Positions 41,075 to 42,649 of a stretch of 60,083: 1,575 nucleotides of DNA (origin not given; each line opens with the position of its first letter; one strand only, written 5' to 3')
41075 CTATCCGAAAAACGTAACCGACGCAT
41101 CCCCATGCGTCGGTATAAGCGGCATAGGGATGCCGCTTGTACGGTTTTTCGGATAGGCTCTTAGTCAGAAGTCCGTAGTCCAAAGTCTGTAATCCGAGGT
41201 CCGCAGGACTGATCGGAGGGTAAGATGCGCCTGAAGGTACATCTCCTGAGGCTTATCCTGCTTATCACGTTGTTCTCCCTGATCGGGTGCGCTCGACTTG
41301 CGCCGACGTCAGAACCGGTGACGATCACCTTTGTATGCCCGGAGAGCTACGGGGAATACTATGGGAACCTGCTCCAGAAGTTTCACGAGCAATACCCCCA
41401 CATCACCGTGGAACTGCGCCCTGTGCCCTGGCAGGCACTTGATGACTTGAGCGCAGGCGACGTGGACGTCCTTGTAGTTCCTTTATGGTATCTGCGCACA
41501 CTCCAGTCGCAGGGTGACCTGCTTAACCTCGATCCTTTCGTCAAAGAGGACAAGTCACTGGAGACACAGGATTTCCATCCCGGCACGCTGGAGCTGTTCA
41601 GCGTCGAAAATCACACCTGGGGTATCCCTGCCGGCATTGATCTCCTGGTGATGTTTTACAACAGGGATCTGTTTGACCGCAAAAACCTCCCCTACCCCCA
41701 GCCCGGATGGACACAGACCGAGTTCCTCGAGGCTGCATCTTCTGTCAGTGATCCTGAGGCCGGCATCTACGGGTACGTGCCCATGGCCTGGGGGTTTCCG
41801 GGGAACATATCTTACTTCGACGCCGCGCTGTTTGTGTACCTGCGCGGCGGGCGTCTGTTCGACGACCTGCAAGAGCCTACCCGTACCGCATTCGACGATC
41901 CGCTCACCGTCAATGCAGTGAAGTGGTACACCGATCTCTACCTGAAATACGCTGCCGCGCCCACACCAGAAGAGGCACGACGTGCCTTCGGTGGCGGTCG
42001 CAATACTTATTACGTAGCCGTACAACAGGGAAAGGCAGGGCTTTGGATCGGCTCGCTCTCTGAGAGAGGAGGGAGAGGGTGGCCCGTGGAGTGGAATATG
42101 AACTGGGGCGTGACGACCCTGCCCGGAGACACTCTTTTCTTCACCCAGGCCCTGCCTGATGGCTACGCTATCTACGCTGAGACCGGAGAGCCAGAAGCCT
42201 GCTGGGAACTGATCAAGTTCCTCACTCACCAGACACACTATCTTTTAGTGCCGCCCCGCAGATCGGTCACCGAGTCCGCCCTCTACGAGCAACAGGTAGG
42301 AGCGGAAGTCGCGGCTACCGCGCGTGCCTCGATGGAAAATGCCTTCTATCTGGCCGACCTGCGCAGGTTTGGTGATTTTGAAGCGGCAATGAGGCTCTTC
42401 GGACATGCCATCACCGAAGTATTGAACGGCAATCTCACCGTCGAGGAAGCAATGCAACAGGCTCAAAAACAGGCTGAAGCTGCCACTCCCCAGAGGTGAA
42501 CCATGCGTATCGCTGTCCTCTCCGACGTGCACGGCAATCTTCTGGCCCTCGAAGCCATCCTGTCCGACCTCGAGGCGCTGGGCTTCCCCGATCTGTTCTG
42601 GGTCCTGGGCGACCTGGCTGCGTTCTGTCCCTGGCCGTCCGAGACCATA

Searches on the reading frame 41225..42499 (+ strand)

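Call 49: search_protein_families(library=pfam, proteins=[window:41225-42499:+], max_evalue=0.00001)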
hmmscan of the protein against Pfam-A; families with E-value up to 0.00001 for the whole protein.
window:41225-42499:+ (424 aa): 2 families
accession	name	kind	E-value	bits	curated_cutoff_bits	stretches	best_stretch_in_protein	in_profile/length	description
PF01547.30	SBP_bac_1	-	2.7e-21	77.3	26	1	45-334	9-301/307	Bacterial extracellular solute-binding protein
PF03466.25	LysR_substrate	-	6.1e-06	26.2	28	0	33-85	7-61/209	LysR substrate binding domain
